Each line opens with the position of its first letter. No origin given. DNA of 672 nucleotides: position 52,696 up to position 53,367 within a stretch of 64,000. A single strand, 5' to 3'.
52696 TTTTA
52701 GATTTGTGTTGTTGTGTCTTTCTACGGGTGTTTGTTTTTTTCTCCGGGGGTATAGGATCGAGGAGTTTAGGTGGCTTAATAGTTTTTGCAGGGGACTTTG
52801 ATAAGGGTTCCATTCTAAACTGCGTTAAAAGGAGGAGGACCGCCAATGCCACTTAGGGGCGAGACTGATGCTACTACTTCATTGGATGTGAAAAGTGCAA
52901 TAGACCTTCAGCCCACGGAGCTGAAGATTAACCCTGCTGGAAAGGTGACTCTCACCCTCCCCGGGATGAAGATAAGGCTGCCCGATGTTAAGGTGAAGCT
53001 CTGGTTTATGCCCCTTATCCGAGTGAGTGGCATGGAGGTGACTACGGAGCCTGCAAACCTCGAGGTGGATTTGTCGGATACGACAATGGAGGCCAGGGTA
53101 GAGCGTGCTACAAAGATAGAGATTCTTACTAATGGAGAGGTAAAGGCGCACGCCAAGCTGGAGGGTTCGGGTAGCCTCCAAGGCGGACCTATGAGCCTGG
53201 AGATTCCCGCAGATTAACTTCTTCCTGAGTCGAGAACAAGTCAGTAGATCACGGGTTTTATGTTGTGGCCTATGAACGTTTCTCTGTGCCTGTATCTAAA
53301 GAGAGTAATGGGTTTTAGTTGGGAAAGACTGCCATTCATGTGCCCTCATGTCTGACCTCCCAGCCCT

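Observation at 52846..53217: Orphan 123-aa protein tied to the Rieske/cyt b-HAO clusters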

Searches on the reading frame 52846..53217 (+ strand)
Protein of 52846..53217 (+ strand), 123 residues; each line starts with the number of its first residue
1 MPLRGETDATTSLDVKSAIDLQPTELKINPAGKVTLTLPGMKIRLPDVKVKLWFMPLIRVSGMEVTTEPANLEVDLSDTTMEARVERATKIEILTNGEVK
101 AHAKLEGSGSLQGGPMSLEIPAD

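Call 7: search_protein_families(library=pfam, proteins=[window:52846-53217:+], max_evalue=0.01)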
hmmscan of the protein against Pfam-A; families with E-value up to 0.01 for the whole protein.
window:52846-53217:+ (123 aa): 0 families

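Call 9: find_homologous_proteins(query=window:52846-53214:+, max_evalue=0.01)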
Query window:52846-53214:+ (123 aa): 18 proteins with E <= 0.01 among 33 candidates.
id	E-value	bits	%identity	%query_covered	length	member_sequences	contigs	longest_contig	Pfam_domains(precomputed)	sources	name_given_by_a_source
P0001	1.6e-71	256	100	100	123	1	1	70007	-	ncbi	ncbi:MAG: hypothetical protein ACE5IC_00840 [Candidatus Brocadiales bacterium]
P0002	3.1e-65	235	89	100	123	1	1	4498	-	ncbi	ncbi:MAG: hypothetical protein ACE5KK_04705 [Candidatus Brocadiales bacterium]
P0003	5.5e-64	231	86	100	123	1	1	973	-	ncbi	-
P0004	1.8e-61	223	83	100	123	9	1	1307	-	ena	-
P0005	3.4e-61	222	83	100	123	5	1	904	-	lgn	-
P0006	8.2e-61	221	84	100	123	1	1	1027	-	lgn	-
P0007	3.7e-60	219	80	100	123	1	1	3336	-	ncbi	-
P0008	4.1e-60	219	81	100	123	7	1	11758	-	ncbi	-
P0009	8.3e-60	218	80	100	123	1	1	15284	-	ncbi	-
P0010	1.3e-58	214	80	100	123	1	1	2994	-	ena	-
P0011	7.1e-56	205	73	100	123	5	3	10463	-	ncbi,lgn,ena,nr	ncbi:MAG: hypothetical protein J3T61_01990 [Candidatus Brocadiales bacterium]|nr:hypothetical protei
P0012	1.9e-53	197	77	98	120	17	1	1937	-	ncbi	-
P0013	7.9e-53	195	72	100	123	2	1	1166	-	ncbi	-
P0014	9.1e-53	195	72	100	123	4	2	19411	-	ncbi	ncbi:MAG: hypothetical protein V3V45_00115 [Candidatus Brocadiales bacterium]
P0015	1.3e-48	182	63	98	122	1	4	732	-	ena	-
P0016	1.1e-45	172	65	97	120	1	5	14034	-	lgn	-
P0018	5.8e-31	125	45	98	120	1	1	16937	-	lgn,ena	-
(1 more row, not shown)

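Call 12: find_encoding_contigs(protein=P0018, flank=10000, max_places=3)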
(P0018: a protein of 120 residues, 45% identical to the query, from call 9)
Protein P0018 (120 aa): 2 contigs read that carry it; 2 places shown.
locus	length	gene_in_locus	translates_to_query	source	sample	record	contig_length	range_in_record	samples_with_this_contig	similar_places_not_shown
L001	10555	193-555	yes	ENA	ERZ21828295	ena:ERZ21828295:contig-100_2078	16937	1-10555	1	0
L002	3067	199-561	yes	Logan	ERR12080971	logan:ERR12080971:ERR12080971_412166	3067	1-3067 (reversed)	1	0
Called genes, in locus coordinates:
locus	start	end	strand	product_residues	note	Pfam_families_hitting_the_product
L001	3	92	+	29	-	?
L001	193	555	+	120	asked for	-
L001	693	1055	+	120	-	-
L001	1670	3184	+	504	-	-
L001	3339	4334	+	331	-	-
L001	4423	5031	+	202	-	PF00127:Copper-bind (faint), PF14686:fn3_3, PF13620:CarboxypepD_reg, PF13715:CarbopepD_reg_2 (weak)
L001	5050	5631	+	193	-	PF00355:Rieske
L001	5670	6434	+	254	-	PF00033:Cytochrome_B, PF14358:DUF4405 (weak), PF13631:Cytochrom_B_N_2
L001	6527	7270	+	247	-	PF00032:Cytochrom_B_C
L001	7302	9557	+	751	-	PF14522:Cytochrome_C7 (faint), PF22113:Mtrc-MtrF_II-IV_dom (faint), PF13442:Cytochrome_CBB3 (faint), PF02433:FixO (faint), PF00034:Cytochrom_C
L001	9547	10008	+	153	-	PF13442:Cytochrome_CBB3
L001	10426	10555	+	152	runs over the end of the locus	PF00582:Usp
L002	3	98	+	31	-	?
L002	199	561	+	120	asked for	-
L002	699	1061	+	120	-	-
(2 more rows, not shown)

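Call 14: find_encoding_contigs(protein=P0014, flank=10000, max_places=2)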
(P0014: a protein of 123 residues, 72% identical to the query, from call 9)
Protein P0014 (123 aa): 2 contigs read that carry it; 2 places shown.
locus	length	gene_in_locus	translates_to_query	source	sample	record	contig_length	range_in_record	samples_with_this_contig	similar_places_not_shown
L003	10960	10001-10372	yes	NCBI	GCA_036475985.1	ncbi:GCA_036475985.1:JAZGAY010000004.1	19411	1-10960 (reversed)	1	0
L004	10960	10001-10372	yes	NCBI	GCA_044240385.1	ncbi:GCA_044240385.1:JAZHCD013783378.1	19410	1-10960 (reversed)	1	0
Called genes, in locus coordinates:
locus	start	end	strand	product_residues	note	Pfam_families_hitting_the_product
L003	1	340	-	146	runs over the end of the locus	PF03479:PCC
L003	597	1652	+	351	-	PF00890:FAD_binding_2 (faint), PF01266:DAO (faint), PF01494:FAD_binding_3 (weak), PF01946:Thi4 (weak), PF03486:HI0933_like (weak), PF07992:Pyr_redox_2 (weak), PF12831:FAD_oxidored, PF01494:FAD_binding_3 (weak)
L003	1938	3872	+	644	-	PF14691:Fer4_20, PF01266:DAO (weak), PF07992:Pyr_redox_2, PF12831:FAD_oxidored (weak), PF13450:NAD_binding_8, PF13738:Pyr_redox_3 (weak), PF12838:Fer4_7 (weak), PF13187:Fer4_9 (weak), +2 more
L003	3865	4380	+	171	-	PF00355:Rieske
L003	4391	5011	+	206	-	PF00033:Cytochrome_B, PF13631:Cytochrom_B_N_2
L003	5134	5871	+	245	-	PF00032:Cytochrom_B_C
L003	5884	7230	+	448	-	PF14522:Cytochrome_C7 (faint), PF14537:Cytochrom_c3_2 (faint), PF22113:Mtrc-MtrF_II-IV_dom (faint), PF13435:Cytochrome_C554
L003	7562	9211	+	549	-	PF13447:Multi-haem_cyto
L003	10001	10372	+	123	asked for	-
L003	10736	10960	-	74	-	?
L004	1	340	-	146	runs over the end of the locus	PF03479:PCC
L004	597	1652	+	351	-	PF00890:FAD_binding_2 (faint), PF01266:DAO (faint), PF01494:FAD_binding_3 (weak), PF01946:Thi4 (weak), PF03486:HI0933_like (weak), PF07992:Pyr_redox_2 (weak), PF12831:FAD_oxidored, PF01494:FAD_binding_3 (weak)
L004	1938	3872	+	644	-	PF14691:Fer4_20, PF01266:DAO (weak), PF07992:Pyr_redox_2, PF12831:FAD_oxidored (weak), PF13450:NAD_binding_8, PF13738:Pyr_redox_3 (weak), PF12838:Fer4_7 (weak), PF13187:Fer4_9 (weak), +2 more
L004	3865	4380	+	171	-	PF00355:Rieske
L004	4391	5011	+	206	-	PF00033:Cytochrome_B, PF13631:Cytochrom_B_N_2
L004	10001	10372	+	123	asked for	-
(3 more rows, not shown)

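Call 15: find_encoding_contigs(protein=P0016, flank=10000, max_places=3)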
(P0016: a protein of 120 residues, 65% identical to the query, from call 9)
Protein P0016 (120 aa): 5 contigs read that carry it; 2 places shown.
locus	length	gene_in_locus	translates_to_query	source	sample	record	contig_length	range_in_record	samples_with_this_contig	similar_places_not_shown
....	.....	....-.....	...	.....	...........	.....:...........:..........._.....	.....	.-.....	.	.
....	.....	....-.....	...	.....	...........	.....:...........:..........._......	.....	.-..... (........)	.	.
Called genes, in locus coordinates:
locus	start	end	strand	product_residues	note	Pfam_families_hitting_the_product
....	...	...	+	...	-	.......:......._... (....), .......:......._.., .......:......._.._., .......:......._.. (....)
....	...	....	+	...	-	-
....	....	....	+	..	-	-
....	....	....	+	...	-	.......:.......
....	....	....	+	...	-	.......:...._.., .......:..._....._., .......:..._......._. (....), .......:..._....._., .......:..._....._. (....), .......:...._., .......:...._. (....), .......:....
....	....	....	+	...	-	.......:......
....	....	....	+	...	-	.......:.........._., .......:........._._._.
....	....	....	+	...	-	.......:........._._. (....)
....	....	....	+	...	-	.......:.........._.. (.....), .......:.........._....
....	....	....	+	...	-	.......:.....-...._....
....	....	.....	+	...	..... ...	-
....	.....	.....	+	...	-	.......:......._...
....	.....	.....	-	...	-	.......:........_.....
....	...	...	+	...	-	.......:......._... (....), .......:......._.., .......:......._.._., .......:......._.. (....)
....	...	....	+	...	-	-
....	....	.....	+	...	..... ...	-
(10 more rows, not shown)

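Call 18: search_protein_representatives(protein=window:52846-53214:+)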
Query: 123 residues. Proteins with E-value up to 0.001 (for the whole library): 7; up to 1e-10: 4; up to 1e-30: 1. The best 7 are listed.
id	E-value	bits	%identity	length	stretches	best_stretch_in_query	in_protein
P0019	1.7e-40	154.0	58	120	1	1-119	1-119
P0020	7.8e-22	93.9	42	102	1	1-103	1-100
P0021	8.5e-19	84.1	36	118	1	1-117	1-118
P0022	3.7e-16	75.6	38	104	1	3-101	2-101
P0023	4.5e-09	52.8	34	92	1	26-86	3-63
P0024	1.3e-07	48.1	31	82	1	17-87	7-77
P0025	1.4e-04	38.3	30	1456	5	19-93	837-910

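Call 19: search_protein_families(library=ncbifam, proteins=[window:52846-53214:+, P0018, P0016], max_evalue=1)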
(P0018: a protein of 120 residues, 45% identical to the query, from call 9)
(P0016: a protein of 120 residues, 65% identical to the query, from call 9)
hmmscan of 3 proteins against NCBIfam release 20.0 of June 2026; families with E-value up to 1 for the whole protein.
window:52846-53214:+ (123 aa): 0 families

P0018 (120 aa): 0 families

P0016 (120 aa): 0 families

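Call 21: search_protein_families(library=pfam, proteins=[P0025, P0021, P0022, P0020, P0019], max_evalue=0.1)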
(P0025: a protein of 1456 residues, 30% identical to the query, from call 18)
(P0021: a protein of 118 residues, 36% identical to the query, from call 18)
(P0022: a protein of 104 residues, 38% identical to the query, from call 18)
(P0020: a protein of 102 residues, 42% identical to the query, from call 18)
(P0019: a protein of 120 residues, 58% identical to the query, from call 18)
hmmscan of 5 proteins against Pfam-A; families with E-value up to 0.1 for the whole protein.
P0025 (1456 aa): 8 families
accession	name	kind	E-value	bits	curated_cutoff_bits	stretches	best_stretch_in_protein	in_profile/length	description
PF07523.18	Big_3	-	6.6e-19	68.4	21.2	4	846-902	8-64/68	Bacterial Ig-like domain (group 3)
PF00395.25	SLH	-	3.1e-13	49.9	20.8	2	89-137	1-43/44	S-layer homology domain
PF18998.6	Flg_new_2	-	5.4e-11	42.8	23.6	1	275-346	1-70/73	Divergent InlB B-repeat domain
PF23966.1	DUF7294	-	5.7e-05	23.5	27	0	574-589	18-33/66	Domain of unknown function (DUF7294)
PF22647.2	EF_0837-like_N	-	0.0013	19.2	27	0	671-684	20-33/48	Deacetylase EF_0837-like composite domain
PF16323.11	DUF4959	-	0.0059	17.3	32.9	0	466-501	36-71/106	Domain of unknown function (DUF4959)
PF23740.1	Ig_ZP2_3rd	-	0.028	15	27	0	482-523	16-57/93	Zona pellucida sperm-binding protein 2, Ig-like domain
PF09479.16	Flg_new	-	0.073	13.6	27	1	1065-1099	27-65/65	Listeria-Bacteroides repeat domain (List_Bact_rpt)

P0021 (118 aa): 1 family
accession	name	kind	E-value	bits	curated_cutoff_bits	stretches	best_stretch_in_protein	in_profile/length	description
PF11741.13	AMIN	-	0.052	14.1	20.5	1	5-46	6-46/101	AMIN domain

P0022 (104 aa): 0 families

P0020 (102 aa): 0 families

P0019 (120 aa): 0 families

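Call 22: predict_structure(alignment_id=A2)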
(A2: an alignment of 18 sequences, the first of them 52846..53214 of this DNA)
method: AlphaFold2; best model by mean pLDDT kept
length: 123 residues; sequences in the alignment: 18
mean_pLDDT: 33.5   pTM: 0.23
mean pLDDT of the five models: 33.5, 32.5, 30.9, 30.9, 28.9
residues with pLDDT >= 90: 0; 70-90: 0; 50-70: 0; < 50: 123
segments of 3 or more residues with pLDDT < 50: 1-123
pLDDT, mean of each block of 10 residues (from residue 1): 25 28 42 41 39 37 41 38 29 29 26 28 31
secondary structure, 60 per line:
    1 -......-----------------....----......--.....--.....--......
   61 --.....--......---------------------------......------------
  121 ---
elements in order: E2-7 E25-28 E33-38 E41-45 E48-52 E55-60 E63-67 E70-75 E103-108

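Call 26: find_homologous_proteins(query=A3, max_evalue=0.01)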
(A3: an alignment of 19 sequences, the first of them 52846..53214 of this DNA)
Query A3 (19 sequences) (123 aa, profile of the alignment): 46 proteins with E <= 0.01 among 998 candidates.
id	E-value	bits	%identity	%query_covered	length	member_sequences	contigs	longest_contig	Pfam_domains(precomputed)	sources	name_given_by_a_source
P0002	2.1e-55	204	89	100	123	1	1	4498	-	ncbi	ncbi:MAG: hypothetical protein ACE5KK_04705 [Candidatus Brocadiales bacterium]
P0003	2.3e-55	204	86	100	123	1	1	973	-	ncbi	-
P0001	3.2e-55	203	100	100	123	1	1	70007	-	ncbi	ncbi:MAG: hypothetical protein ACE5IC_00840 [Candidatus Brocadiales bacterium]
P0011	1.8e-54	201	73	100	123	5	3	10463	-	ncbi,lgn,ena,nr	ncbi:MAG: hypothetical protein J3T61_01990 [Candidatus Brocadiales bacterium]|nr:hypothetical protei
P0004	2.0e-54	201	83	100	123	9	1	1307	-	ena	-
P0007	3.4e-54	200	80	100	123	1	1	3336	-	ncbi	-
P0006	3.4e-54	200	84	100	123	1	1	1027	-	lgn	-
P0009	7.0e-54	199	80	100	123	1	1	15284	-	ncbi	-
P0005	8.3e-53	195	83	100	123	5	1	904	-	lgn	-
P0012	1.0e-52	195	77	98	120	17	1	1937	-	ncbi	-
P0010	2.2e-52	194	80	100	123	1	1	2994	-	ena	-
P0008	5.7e-52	193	81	100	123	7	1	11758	-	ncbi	-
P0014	2.6e-51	191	72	100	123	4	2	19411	-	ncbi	ncbi:MAG: hypothetical protein V3V45_00115 [Candidatus Brocadiales bacterium]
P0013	8.4e-51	189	72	100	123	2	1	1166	-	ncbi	-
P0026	2.0e-50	188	61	97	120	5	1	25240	-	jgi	jgi:hypothetical protein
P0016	8.7e-50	186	65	97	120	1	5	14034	-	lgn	-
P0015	6.6e-49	183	63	98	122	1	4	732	-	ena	-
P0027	5.3e-48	180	61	98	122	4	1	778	-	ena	-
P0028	1.6e-41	159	52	98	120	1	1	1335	-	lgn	-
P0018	4.4e-41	158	45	98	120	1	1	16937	-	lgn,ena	-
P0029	9.1e-39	150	47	98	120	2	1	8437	-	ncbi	ncbi:MAG TPA: hypothetical protein ACFYD5_02175 [Candidatus Tripitaka sp. YC43]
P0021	2.8e-37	145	35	95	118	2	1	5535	-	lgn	-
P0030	3.5e-35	139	37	95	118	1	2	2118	-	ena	-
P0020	7.5e-35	137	41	83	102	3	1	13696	-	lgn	-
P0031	1.9e-34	136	39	94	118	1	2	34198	-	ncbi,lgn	-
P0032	2.1e-34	136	35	95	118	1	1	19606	-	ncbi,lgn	-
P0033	2.7e-34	136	38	95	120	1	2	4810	-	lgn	-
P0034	5.5e-34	135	36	97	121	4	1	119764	-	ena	-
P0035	5.9e-33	131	34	95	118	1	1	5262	-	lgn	-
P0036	4.1e-32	129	36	95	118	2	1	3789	-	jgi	-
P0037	6.0e-32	128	37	96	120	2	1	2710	-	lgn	-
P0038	7.8e-31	124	34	95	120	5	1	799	-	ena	-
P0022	5.8e-29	118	38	80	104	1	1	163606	-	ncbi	-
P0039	8.4e-27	111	36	50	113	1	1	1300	-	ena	-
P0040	1.5e-26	111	35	92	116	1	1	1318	-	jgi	jgi:hypothetical protein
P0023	4.3e-26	109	34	50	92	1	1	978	-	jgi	jgi:hypothetical protein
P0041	2.8e-25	107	36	66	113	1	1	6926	-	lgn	-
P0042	2.9e-24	103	31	69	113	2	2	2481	-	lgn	-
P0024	6.9e-24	102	31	61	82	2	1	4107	-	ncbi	ncbi:MAG: hypothetical protein ACUZ77_07540, partial [Candidatus Brocadiales bacterium]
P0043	8.8e-24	102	28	69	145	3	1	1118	-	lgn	-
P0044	2.9e-23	100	33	70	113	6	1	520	-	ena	-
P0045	3.0e-23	100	32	69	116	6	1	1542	-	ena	-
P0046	1.3e-21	95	29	69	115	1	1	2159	-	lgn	-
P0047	1.4e-20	91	28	72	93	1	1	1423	-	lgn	-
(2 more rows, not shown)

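Call 28: find_encoding_contigs(protein=P0034, flank=10000, max_places=1)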
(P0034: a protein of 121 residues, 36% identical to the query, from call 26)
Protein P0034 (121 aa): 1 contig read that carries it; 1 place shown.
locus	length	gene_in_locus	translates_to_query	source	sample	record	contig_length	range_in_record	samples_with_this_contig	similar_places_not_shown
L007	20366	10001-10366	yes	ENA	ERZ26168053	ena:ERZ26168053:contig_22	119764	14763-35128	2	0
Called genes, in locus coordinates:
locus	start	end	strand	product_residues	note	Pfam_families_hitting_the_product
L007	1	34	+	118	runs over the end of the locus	PF05168:HEPN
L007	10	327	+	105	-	PF18765:Polbeta, PF01909:NTP_transf_2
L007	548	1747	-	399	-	PF07592:DDE_Tnp_ISAZ013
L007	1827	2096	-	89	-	PF01850:PIN (weak)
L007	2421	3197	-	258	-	PF01695:IstB_IS21, PF00308:Bac_DnaA, PF00004:AAA (weak)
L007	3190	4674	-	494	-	PF27155:Y4rL_C, PF22483:Mu-transpos_C_2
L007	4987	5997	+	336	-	PF02518:HATPase_c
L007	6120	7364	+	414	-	-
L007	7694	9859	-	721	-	PF08206:OB_RNB, PF17876:CSD2, PF00773:RNB, PF00575:S1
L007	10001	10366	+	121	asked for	-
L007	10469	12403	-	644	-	PF04879:Molybdop_Fe4S4, PF00384:Molybdopterin, PF01568:Molydop_binding (faint)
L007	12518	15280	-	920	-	PF01326:PPDK_N, PF00391:PEP-utilizers, PF02896:PEP-utilizers_C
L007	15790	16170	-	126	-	PF00072:Response_reg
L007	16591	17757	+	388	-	PF00582:Usp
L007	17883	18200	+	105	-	-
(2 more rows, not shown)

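Call 29: find_encoding_contigs(protein=P0022, flank=10000, max_places=1)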
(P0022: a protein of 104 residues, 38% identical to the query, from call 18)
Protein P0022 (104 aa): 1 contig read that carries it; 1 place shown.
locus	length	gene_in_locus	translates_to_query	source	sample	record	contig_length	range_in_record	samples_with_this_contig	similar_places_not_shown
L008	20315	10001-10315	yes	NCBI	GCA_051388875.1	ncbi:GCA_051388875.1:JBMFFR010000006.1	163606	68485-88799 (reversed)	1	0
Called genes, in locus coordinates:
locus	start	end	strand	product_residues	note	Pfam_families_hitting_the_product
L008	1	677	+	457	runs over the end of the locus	PF00890:FAD_binding_2 (weak), PF01266:DAO, PF01593:Amino_oxidase, PF13450:NAD_binding_8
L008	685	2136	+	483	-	PF02310:B12-binding, PF04055:Radical_SAM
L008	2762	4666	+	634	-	PF14691:Fer4_20, PF01266:DAO (weak), PF07992:Pyr_redox_2, PF12831:FAD_oxidored (weak), PF13450:NAD_binding_8, PF12838:Fer4_7, PF13187:Fer4_9 (weak), PF00037:Fer4 (weak), +1 more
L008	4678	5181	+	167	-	PF00355:Rieske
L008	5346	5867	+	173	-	PF00033:Cytochrome_B, PF13631:Cytochrom_B_N_2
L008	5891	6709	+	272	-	PF00032:Cytochrom_B_C (weak)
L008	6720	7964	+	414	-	PF14522:Cytochrome_C7 (faint), PF14537:Cytochrom_c3_2 (faint), PF09699:Paired_CXXCH_1 (faint), PF22113:Mtrc-MtrF_II-IV_dom (weak), PF13435:Cytochrome_C554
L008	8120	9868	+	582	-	PF13447:Multi-haem_cyto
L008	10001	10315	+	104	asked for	-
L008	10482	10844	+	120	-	-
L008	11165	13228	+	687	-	PF22745:Nlig-Ia, PF01653:DNA_ligase_aden, PF03120:OB_DNA_ligase, PF03119:DNA_ligase_ZBD (faint), PF14520:HHH_5 (faint), PF12826:HHH_2, PF00533:BRCT, PF12738:PTCB-BRCT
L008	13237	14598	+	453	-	PF01523:PmbA_TldD_1st, PF19290:PmbA_TldD_2nd, PF19289:PmbA_TldD_3rd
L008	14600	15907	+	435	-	PF01523:PmbA_TldD_1st, PF19289:PmbA_TldD_3rd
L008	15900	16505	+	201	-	PF01135:PCMT, PF01209:Ubie_methyltran, PF13847:Methyltransf_31, PF08241:Methyltransf_11, PF08242:Methyltransf_12, PF13649:Methyltransf_25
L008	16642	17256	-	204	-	-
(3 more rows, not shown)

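Call 30: find_encoding_contigs(protein=P0031, flank=10000, max_places=1)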
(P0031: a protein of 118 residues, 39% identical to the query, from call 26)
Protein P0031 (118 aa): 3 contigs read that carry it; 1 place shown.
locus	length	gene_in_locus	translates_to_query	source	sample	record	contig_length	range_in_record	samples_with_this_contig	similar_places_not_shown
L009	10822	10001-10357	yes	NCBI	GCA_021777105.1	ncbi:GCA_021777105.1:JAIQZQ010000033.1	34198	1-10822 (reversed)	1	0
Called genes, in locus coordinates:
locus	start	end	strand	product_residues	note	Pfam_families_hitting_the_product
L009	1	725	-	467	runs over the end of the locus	PF19295:SufBD_N, PF01458:SUFBD_core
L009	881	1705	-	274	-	PF02463:SMC_N (faint), PF00005:ABC_tran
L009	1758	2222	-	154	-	PF02082:Rrf2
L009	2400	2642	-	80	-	-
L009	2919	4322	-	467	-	PF01609:DDE_Tnp_1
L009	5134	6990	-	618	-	PF13584:BatD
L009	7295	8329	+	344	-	PF00072:Response_reg, PF00989:PAS, PF08448:PAS_4, PF12860:PAS_7 (weak), PF13426:PAS_9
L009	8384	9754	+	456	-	PF02310:B12-binding, PF04055:Radical_SAM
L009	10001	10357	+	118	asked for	-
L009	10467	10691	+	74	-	-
